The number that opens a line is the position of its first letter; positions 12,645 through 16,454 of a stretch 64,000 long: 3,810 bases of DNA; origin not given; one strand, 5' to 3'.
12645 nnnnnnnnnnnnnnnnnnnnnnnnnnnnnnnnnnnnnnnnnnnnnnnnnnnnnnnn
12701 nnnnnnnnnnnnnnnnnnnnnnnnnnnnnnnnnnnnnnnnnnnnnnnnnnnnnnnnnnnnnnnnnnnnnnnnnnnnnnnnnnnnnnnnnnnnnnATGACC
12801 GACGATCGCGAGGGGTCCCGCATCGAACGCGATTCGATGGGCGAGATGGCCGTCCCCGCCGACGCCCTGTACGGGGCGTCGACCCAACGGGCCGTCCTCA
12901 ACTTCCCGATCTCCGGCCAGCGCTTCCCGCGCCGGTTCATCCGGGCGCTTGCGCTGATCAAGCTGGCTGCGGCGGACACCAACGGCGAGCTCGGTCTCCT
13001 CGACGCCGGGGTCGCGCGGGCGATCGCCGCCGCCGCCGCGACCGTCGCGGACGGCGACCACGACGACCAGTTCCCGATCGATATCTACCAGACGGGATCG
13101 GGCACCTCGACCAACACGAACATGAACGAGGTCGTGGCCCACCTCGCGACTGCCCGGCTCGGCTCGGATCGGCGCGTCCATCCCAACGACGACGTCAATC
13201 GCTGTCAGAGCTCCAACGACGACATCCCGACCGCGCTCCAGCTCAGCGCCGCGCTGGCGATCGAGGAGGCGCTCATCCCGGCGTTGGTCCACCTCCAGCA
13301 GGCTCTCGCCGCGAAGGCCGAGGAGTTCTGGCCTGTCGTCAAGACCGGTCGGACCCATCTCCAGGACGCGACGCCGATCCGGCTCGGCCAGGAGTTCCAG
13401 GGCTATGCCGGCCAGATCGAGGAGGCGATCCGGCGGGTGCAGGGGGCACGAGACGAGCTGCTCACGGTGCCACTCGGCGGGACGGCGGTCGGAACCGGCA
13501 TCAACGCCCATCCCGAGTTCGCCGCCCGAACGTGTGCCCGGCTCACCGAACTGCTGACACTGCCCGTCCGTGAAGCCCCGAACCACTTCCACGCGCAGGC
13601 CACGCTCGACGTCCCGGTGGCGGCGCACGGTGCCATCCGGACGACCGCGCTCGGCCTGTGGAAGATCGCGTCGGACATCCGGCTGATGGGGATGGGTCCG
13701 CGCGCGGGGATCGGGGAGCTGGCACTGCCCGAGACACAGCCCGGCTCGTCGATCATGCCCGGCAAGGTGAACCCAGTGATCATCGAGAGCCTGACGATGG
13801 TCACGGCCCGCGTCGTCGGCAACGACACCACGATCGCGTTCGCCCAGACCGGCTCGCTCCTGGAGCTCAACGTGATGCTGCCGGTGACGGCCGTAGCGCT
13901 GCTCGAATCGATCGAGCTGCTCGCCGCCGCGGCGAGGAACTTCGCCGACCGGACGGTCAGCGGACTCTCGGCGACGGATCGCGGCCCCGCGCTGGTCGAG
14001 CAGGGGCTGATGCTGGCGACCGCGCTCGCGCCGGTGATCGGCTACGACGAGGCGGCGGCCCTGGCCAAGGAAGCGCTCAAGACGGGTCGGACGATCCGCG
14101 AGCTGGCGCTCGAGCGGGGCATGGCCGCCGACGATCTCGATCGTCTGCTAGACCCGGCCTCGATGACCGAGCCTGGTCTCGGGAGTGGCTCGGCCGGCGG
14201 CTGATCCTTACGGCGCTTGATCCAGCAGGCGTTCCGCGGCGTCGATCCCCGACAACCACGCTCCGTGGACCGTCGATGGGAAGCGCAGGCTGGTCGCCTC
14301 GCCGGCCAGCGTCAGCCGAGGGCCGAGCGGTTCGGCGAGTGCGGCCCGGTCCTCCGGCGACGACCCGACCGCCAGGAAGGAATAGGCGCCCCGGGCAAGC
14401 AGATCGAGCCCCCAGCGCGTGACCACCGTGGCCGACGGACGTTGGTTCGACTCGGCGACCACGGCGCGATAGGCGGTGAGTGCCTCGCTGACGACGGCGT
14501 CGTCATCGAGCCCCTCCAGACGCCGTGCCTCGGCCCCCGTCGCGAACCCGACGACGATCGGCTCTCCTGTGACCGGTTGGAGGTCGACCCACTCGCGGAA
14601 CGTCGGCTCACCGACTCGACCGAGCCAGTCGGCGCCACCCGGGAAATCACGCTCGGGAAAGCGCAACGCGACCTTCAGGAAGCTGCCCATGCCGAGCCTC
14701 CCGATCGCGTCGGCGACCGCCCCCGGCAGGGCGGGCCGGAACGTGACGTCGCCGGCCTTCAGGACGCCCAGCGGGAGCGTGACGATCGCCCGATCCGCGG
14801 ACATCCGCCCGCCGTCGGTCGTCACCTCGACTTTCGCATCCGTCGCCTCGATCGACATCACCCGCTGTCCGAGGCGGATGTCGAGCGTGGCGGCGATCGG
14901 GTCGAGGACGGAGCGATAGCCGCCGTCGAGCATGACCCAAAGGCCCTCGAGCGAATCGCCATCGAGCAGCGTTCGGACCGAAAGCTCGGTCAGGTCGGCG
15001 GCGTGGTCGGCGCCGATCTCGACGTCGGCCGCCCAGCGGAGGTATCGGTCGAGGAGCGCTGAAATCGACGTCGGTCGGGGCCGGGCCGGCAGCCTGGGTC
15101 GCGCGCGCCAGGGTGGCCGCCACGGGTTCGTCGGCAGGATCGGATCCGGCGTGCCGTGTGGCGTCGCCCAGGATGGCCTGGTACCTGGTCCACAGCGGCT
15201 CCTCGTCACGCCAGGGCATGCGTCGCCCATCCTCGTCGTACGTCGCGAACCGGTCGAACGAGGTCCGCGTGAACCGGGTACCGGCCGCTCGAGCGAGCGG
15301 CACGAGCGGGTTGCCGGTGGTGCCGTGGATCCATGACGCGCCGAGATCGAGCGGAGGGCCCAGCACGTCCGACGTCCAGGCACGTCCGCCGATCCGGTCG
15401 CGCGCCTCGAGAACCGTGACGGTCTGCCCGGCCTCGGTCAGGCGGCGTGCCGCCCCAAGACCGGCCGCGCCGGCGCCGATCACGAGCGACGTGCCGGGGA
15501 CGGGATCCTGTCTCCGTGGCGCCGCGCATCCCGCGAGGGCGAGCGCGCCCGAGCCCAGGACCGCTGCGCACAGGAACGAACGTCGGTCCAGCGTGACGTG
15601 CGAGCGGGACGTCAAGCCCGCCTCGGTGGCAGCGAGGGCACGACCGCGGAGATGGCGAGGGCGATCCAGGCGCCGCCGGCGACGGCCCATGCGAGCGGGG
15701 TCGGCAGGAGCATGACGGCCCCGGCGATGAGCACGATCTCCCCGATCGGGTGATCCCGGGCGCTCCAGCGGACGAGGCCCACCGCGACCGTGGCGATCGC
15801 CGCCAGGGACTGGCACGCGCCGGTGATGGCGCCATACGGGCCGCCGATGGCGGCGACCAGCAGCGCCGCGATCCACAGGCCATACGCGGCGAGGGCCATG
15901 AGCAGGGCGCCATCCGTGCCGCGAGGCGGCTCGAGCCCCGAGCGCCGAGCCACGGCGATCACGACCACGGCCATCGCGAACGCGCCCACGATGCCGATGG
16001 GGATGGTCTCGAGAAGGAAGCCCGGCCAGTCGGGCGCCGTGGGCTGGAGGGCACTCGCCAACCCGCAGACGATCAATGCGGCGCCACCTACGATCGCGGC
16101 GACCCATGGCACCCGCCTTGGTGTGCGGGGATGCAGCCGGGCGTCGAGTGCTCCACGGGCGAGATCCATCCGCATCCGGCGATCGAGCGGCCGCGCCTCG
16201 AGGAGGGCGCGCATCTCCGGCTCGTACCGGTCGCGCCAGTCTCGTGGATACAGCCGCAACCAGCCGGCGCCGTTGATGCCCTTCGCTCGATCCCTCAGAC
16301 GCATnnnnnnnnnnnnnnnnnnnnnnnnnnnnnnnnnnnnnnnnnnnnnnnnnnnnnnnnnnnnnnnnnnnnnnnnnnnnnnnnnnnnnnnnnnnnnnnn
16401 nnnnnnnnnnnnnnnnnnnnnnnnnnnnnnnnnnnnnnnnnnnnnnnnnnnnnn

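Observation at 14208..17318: PadR-controlled operon pairing a Tat-exported Rieske protein with a Tat-lipoprotein MAO-family flavin amine oxidase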

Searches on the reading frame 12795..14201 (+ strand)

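Call 5: search_protein_families(library=pfam, proteins=[window:12795-14201:+], max_evalue=0.01)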
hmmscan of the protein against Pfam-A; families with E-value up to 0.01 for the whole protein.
window:12795-14201:+ (469 aa): 2 families
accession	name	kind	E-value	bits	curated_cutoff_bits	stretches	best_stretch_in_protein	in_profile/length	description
PF00206.25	Lyase_1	-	6.6e-93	312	27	1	16-342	1-312/312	Lyase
PF10415.14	FumaraseC_C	-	6.4e-21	75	32.5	1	407-459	1-54/54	Fumarase C C-terminus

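Call 10: search_protein_families(library=ncbifam, proteins=[window:12795-14201:+], max_evalue=0.01)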
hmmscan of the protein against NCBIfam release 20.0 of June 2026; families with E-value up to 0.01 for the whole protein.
window:12795-14201:+ (469 aa): 19 families
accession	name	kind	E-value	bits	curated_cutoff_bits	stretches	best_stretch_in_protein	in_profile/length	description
TIGR00979.1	fumC_II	equivalog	2.4e-156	521.1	664.75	1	9-457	2-456/458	class II fumarate hydratase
NF008909.0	PRK12273.1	subfamily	7.2e-154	513.1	510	1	8-462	5-466/474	aspartate ammonia-lyase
NF009089.0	PRK12425.1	equivalog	9.9e-135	449.9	840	1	8-461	2-461/464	class II fumarate hydratase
TIGR00839.1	aspA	equivalog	4.2e-133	444.7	681.2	1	9-462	1-461/468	aspartate ammonia-lyase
NF011092.0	PRK14515.1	subfamily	1.3e-123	413.3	876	1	2-464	5-472/479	aspartate ammonia-lyase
TIGR02426.1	protocat_pcaB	equivalog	1.7e-20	73.2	355.75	1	48-347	20-295/338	3-carboxy-cis,cis-muconate cycloisomerase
TIGR00928.1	purB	equivalog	3.4e-19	69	326.2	1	140-336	97-286/436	adenylosuccinate lyase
NF006554.0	PRK09053.1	equivalog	5.7e-18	65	595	1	136-456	105-432/453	3-carboxy-cis,cis-muconate cycloisomerase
TIGR00838.1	argH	equivalog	2.7e-17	62.9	279.5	1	134-353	101-310/455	argininosuccinate lyase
NF004631.0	PRK05975.1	equivalog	4.5e-14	52.2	371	1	50-335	31-290/352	3-carboxy-cis,cis-muconate cycloisomerase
NF006500.1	PRK08937.2-4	subfamily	1.8e-11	43.5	626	1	56-392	36-350/448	adenylosuccinate lyase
NF002563.0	PRK02186.1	subfamily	1.8e-11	43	625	1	138-451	514-818/890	argininosuccinate lyase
NF008964.0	PRK12308.1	equivalog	3.2e-11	42.3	657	1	137-349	106-308/624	argininosuccinate lyase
NF052556.1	NtrsucLyaStm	equivalog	1.5e-10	40.6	650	1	72-458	53-453/466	nitrosuccinate lyase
NF006764.0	PRK09285.1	equivalog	5.5e-10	38.2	446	1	144-218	127-201/456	adenylosuccinate lyase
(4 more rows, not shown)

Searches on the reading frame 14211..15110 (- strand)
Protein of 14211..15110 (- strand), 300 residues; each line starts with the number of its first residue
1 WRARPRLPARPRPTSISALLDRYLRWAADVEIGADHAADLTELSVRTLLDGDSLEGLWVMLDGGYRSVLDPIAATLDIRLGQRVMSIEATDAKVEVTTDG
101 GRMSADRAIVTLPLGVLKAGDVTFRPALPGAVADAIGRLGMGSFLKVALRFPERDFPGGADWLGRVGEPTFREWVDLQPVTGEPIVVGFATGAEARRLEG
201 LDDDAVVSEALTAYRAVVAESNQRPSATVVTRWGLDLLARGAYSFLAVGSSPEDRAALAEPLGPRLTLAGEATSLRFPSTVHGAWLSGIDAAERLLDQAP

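Call 5: search_protein_families(library=pfam, proteins=[window:14211-15110:-], max_evalue=0.01)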
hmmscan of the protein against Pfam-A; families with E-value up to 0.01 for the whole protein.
window:14211-15110:- (300 aa): 1 family
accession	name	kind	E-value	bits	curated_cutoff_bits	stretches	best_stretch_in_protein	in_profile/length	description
PF01593.30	Amino_oxidase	-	1.3e-50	173.5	19.8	1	59-296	197-443/443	Flavin containing amine oxidoreductase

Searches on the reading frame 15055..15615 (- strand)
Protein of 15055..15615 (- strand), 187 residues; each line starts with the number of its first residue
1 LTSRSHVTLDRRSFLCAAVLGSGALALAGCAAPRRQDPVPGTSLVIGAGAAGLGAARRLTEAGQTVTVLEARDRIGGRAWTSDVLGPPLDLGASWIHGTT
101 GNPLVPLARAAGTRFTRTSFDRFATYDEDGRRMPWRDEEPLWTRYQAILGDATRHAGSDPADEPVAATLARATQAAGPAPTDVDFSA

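Call 5: search_protein_families(library=pfam, proteins=[window:15055-15615:-], max_evalue=0.01)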
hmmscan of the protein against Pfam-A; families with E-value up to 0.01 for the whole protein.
window:15055-15615:- (187 aa): 13 families
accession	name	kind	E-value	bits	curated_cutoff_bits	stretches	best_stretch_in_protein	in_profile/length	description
PF01593.30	Amino_oxidase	-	1.5e-20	74.3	19.8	1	51-132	2-85/443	Flavin containing amine oxidoreductase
PF13450.12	NAD_binding_8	-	4.7e-15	56.1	21.9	1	45-102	1-58/68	NAD(P)-binding Rossmann-like domain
PF01266.30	DAO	-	6.8e-08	32.9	27.9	1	44-143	3-92/353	FAD dependent oxidoreductase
PF12831.13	FAD_oxidored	-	3.1e-06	27.2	27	1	44-101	3-62/416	FAD dependent oxidoreductase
PF00890.30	FAD_binding_2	-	6.9e-06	25.9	20.4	1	44-78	3-37/414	FAD binding domain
PF03486.20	HI0933_like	-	3.7e-05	23.7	50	1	44-77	4-37/244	HI0933-like protein Rossmann domain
PF07992.20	Pyr_redox_2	-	6.3e-05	23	26.1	1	43-78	145-179/291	Pyridine nucleotide-disulphide oxidoreductase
PF01946.23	Thi4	-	0.00019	21.2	26.2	1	44-81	21-59/235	Thi4 family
PF00070.33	Pyr_redox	-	0.00044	21.2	22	1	44-78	3-36/82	Pyridine nucleotide-disulphide oxidoreductase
PF13738.12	Pyr_redox_3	-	0.0014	18.3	30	1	44-72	1-30/305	Pyridine nucleotide-disulphide oxidoreductase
PF01494.25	FAD_binding_3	-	0.0035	17.1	22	1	44-73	5-34/349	FAD binding domain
PF01262.27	AlaDh_PNT_C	-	0.0045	16.9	23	1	39-73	27-61/214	Alanine dehydrogenase/PNT, C-terminal domain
PF13454.12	NAD_binding_9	-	0.0085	16.5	21.8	0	45-83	2-44/155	FAD-NAD(P)-binding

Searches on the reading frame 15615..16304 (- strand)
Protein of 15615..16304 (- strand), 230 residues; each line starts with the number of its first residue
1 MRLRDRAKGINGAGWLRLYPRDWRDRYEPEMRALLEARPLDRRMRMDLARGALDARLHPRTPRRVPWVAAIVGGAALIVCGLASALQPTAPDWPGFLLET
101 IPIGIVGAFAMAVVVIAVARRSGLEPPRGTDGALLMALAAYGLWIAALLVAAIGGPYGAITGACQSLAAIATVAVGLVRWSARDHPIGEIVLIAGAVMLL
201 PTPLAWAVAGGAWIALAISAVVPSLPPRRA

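Call 5: search_protein_families(library=pfam, proteins=[window:15615-16304:-], max_evalue=0.01)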
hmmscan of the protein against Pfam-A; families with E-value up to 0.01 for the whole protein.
window:15615-16304:- (230 aa): 0 families

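Call 10: search_protein_families(library=ncbifam, proteins=[window:15615-16304:-], max_evalue=0.01)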
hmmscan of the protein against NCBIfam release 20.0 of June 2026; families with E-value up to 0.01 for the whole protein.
window:15615-16304:- (230 aa): 0 families

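Call 32: search_protein_families(library=pfam, proteins=[window:15615-16304:-], max_evalue=1)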
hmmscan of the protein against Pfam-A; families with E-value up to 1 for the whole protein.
window:15615-16304:- (230 aa): 0 families

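Call 34: search_protein_families(library=ncbifam, proteins=[window:15615-16304:-], max_evalue=10)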
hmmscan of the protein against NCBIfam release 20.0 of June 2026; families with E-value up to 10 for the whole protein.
window:15615-16304:- (230 aa): 0 families

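Call 37: find_homologous_proteins(query=window:15615-16304:-, max_evalue=0.001)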
Query window:15615-16304:- (230 aa): 483 proteins with E <= 0.001 among 8000 candidates; the best 120 are listed.
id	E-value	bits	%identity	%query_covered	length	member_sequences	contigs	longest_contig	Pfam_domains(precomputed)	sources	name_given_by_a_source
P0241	3.9e-140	483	100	100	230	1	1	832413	-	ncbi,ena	-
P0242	6.6e-127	440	89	100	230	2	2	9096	-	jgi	jgi:hypothetical protein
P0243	2.9e-126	438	90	100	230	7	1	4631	-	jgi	jgi:hypothetical protein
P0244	2.6e-122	425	85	100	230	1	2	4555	-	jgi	jgi:hypothetical protein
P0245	1.5e-114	399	80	100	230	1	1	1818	-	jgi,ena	-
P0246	2.5e-109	382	77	100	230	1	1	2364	-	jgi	jgi:hypothetical protein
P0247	1.3e-102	360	76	100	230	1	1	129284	-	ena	-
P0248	2.4e-89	317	68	100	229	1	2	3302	-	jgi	jgi:hypothetical protein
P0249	1.4e-88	314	66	100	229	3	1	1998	-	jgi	jgi:hypothetical protein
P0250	2.1e-88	314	64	100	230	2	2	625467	-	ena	-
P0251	3.6e-88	313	68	100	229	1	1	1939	-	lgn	-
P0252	1.9e-87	311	66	100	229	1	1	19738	-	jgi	jgi:hypothetical protein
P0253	2.0e-85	304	68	97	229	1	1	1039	-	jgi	-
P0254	2.4e-85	304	64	100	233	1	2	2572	-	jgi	jgi:hypothetical protein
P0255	7.4e-85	302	65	100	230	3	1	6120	-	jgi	jgi:hypothetical protein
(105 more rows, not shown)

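Call 49: predict_structure(alignment_id=A3)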
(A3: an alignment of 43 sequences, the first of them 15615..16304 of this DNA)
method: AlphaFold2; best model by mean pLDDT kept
length: 230 residues; sequences in the alignment: 43
mean_pLDDT: 84.7   pTM: 0.78
mean pLDDT of the five models: 84.7, 83.6, 83.4, 83.2, 82.9
residues with pLDDT >= 90: 97; 70-90: 104; 50-70: 19; < 50: 10
segments of 3 or more residues with pLDDT < 50: 1-8
pLDDT, mean of each block of 10 residues (from residue 1): 44 80 86 83 88 85 88 94 78 70 94 94 80 95 96 88 94 95 89 94 87 90 58
secondary structure, 60 per line:
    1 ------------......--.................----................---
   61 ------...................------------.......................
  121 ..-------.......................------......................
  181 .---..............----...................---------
elements in order: H13-18 H21-37 H42-57 H67-85 H98-122 H130-152 H159-181 H185-198 H203-221

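Call 56: search_protein_families(library=pfam, alignment_id=A3, max_evalue=5)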
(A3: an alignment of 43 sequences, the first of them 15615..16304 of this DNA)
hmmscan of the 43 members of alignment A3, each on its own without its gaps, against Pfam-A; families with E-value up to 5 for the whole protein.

A. member 1, window:15615-16304:- (230 aa): 0 families

B. families by the number of members that match (of 43 scanned): 16 families
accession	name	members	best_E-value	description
PF11742.13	DUF3302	6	0.025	Protein of unknown function (DUF3302)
PF19733.4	DUF6223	3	0.0025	Family of unknown function (DUF6223)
PF01545.26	Cation_efflux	3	0.014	Cation efflux family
PF06157.16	DUF973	3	0.12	Protein of unknown function (DUF973)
PF09843.14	DUF2070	2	0.01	Predicted membrane protein (DUF2070)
PF23021.3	6TM_2nd_PGAP2IP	2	0.025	PGAP2IP, second transmembrane domain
PF21888.1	NFLD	1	0.042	Ferredoxin-like NFLD domain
PF25455.1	Beta-barrel_CAF17_C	1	0.097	CAF17, C-terminal beta-barrel domain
PF12191.14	stn_TNFRSF12A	1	0.35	Tumour necrosis factor receptor stn_TNFRSF12A_TNFR domain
PF13116.12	YhdP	1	0.36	YhdP protein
PF01851.28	PC_rep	1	0.4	Proteasome/cyclosome repeat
PF20627.2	TBX2-3_RD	1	0.47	T-box transcription factor 2/3, repressor domain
PF13988.11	DUF4225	1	0.63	Protein of unknown function (DUF4225)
PF00746.26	Gram_pos_anchor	1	1.6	LPXTG cell wall anchor motif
PF02656.20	DUF202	1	2.3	Domain of unknown function (DUF202)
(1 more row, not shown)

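Call 81: fold_search(model_id=the predicted structure, library=pdb)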
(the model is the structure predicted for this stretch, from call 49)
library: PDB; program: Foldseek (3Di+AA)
matches with E <= 10: 313; with E <= 0.001: 0
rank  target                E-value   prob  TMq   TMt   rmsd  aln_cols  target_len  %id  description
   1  2jsw_MODEL_1_A        2.8e-01  0.89  0.35  0.41  12.5       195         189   16  Solution Structure of the R13 Domain of Talin (released 2008-01-29)
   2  9z6w_E                5.5e-01  0.14  0.17  0.23  17.4       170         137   18  The structure of TMD with 4 TARPs from all native AMPA receptor subtypes (released 2026-02-04)
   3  6xz4_A                6.6e-01  0.44  0.30  0.25  12.5       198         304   11  Crystal structure of TLNRD1 (released 2020-05-27)
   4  6ch3_B                1.1e+00  0.16  0.24  0.31  14.3       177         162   14  Crystal structure of the cytoplasmic domain of FlhA and FliS-FliC complex (released 2018-05-16)
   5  3hd6                  1.1e+00  0.11  0.19  0.13  14.0       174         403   18  Crystal Structure of the Human Rhesus Glycoprotein RhCG (released 2009-09-01)
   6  1kg9                  1.2e+00  0.25  0.28  0.28  16.1       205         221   11  Structure of a "mock-trapped" early-M intermediate of bacteriorhosopsin (released 2001-12-05)
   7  8r0n_A                1.2e+00  0.16  0.25  0.22  14.5       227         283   11  Cryo-EM structure of the microbial rhodopsin CryoR1 at pH 10.5 in detergent in the ground state (released 2025-05-14)
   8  8qae_A                1.4e+00  0.16  0.21  0.22  12.2       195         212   13  X-ray crystal structure of a de novo designed single-chain antiparallel 6-helix alpha-helical barrel, sc-apCC-6-SLLA (released 2024-07-03)
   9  7aqw_M                1.6e+00  0.15  0.23  0.24  11.4       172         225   14  Cryo-EM structure of Arabidopsis thaliana Complex-I (membrane tip) (released 2021-12-08)
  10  6xz4_B                1.7e+00  0.25  0.31  0.25  12.3       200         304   12  Crystal structure of TLNRD1 (released 2020-05-27)
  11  2brd                  1.7e+00  0.20  0.26  0.27  15.5       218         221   11  CRYSTAL STRUCTURE OF BACTERIORHODOPSIN IN PURPLE MEMBRANE (released 1996-06-10)
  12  6o7u_j                1.7e+00  0.08  0.15  0.19  17.1       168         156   15  Saccharomyces cerevisiae V-ATPase Stv1-VO (released 2019-04-03)
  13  8j7v_B                1.8e+00  0.09  0.18  0.16  15.1       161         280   12  Cryo-EM structure of hZnT7-Fab complex in zinc-unbound state, determined in heterogeneous conformations- one subunit i (released 2023-09-20)
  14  7vg4_D                1.8e+00  0.08  0.14  0.16  19.0       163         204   10  10,5-methenyltetrahydrofolate cyclohydrolase from Methylobacterium extorquens AM1 strain (released 2022-07-06)
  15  9rn4_G                1.8e+00  0.06  0.16  0.19  18.0       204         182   10  GluA4 in complex with TARP-2, desensitized state, structure of TMD/LBD domains (released 2025-09-24)
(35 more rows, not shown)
